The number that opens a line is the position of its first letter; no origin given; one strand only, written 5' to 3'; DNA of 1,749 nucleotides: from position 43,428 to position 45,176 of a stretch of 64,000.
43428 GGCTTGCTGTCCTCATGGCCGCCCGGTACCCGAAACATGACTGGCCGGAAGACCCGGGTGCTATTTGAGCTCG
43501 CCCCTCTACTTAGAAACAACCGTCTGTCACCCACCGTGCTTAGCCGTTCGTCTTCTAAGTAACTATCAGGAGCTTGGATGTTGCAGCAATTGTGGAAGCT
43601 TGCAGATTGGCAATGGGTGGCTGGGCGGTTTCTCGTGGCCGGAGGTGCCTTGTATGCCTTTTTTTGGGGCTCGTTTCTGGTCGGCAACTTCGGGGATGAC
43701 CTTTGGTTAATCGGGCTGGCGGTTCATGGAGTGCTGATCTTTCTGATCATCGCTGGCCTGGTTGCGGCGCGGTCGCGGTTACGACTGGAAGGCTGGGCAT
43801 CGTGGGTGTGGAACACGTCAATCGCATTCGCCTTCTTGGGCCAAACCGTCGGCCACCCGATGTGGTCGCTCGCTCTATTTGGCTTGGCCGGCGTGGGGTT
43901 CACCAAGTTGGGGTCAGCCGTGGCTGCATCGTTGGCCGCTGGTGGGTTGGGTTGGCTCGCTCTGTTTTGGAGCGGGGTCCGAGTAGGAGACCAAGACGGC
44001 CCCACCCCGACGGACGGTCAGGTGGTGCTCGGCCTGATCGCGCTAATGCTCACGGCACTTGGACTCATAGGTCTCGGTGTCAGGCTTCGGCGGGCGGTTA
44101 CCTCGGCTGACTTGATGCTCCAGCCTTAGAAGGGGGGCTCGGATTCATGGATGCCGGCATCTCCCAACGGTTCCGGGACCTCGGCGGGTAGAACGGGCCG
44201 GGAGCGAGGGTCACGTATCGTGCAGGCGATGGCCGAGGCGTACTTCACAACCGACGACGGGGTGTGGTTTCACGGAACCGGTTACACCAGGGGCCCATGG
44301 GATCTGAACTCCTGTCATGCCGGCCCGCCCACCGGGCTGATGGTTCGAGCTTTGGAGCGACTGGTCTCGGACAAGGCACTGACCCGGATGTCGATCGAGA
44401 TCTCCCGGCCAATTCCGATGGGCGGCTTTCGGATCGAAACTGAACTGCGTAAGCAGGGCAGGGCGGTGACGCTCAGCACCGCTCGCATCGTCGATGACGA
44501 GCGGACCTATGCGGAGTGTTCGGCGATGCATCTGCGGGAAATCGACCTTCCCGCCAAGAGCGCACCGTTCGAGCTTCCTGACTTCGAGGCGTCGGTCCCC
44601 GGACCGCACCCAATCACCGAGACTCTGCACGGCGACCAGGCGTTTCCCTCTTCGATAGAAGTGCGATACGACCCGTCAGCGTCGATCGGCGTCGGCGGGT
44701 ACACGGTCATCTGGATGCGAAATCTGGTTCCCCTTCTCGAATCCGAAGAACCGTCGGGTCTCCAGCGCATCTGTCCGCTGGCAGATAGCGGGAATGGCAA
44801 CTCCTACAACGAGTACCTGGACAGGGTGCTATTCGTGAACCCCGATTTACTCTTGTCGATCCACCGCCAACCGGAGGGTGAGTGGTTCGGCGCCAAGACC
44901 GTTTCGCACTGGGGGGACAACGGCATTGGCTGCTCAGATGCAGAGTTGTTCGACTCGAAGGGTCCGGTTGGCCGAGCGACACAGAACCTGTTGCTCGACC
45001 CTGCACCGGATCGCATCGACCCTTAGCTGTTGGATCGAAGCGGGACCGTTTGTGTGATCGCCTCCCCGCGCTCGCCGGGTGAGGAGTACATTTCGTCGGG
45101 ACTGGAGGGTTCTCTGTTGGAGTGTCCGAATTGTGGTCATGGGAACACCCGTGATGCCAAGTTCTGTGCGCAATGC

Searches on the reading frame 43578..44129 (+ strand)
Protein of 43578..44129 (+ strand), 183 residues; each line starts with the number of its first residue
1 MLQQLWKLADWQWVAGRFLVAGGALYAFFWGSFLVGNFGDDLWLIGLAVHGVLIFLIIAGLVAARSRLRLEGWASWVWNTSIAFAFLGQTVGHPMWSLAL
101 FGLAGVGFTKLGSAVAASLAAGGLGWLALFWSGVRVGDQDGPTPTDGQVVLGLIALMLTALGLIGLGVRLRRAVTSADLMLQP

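Call 6: search_protein_families(library=pfam, proteins=[window:43578-44129:+], max_evalue=0.01)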
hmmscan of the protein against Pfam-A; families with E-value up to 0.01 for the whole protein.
window:43578-44129:+ (183 aa): 0 families

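Call 21: find_homologous_proteins(query=window:43578-44129:+, max_evalue=0.01)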
Query window:43578-44129:+ (183 aa): 3 proteins with E <= 0.01 among 4479 candidates.
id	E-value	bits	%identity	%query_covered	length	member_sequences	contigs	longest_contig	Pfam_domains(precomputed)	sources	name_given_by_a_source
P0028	1.3e-109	382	100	100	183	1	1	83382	-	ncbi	-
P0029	1.1e-91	324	87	100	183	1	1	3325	-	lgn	-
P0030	1.4e-55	206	62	96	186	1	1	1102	-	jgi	jgi:hypothetical protein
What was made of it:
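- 43578..44129 (+): orf183, a lineage-restricted multi-TM ORF. It is the original downstream neighbour of hrpB in the L167-type arrangement. Only 3 homologues in 5.8 billion proteins (call 21).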

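Call 28: find_encoding_contigs(protein=P0029, flank=6000, max_places=3)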
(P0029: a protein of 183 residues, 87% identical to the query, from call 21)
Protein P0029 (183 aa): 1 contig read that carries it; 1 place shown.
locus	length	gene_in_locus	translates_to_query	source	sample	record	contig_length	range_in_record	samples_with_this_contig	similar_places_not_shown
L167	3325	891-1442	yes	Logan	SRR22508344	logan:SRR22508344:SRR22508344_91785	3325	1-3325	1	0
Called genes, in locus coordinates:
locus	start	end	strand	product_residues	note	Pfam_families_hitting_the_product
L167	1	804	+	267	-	?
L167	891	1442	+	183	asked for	-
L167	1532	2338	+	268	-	PF13622:4HBT_3, PF20789:4HBT_3C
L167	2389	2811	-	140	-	PF10604:Polyketide_cyc2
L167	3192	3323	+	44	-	?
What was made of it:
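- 43578..44129 (+): It directly follows hrpB in L167 (call 28).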

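Call 55: search_protein_families(library=ncbifam, proteins=[window:43578-44129:+], max_evalue=1)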
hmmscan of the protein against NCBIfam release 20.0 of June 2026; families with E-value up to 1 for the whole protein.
window:43578-44129:+ (183 aa): 0 families

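Call 56: search_protein_families(library=phrogs, proteins=[window:43578-44129:+], max_evalue=1)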
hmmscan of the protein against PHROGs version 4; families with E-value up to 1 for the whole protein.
window:43578-44129:+ (183 aa): 1 family
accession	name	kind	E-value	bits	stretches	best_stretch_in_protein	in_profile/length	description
phrog_5554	-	unknown function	0.68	10.9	0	140-166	30-56/67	-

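Call 57: search_protein_families(library=padloc, proteins=[window:43578-44129:+], max_evalue=1)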
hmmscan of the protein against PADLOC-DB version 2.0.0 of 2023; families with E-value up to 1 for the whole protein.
window:43578-44129:+ (183 aa): 0 families

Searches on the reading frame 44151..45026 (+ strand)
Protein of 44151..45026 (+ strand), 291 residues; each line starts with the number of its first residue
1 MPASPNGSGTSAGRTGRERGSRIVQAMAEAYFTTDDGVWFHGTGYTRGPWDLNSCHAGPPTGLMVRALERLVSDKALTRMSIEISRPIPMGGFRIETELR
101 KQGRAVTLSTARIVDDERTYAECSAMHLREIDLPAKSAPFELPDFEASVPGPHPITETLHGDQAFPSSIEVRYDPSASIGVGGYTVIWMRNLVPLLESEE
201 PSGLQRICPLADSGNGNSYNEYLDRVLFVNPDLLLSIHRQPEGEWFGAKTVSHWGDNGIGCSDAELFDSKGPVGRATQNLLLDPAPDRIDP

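Call 6: search_protein_families(library=pfam, proteins=[window:44151-45026:+], max_evalue=0.01)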
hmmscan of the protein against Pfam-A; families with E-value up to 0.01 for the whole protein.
window:44151-45026:+ (291 aa): 2 families
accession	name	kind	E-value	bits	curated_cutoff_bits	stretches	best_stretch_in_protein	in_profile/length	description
PF20789.3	4HBT_3C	-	1e-17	65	24.1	1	159-281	15-139/140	Acyl-CoA thioesterase C-terminal domain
PF13622.12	4HBT_3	-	1.1e-12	48.4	24.3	1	47-125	2-80/83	Acyl-CoA thioesterase N-terminal domain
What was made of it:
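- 44229..45026 (+): Acyl-CoA thioesterase gene. It is the conserved right-hand border of the variable gap. Pfam 4HBT_3 and 4HBT_3C (call 6).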
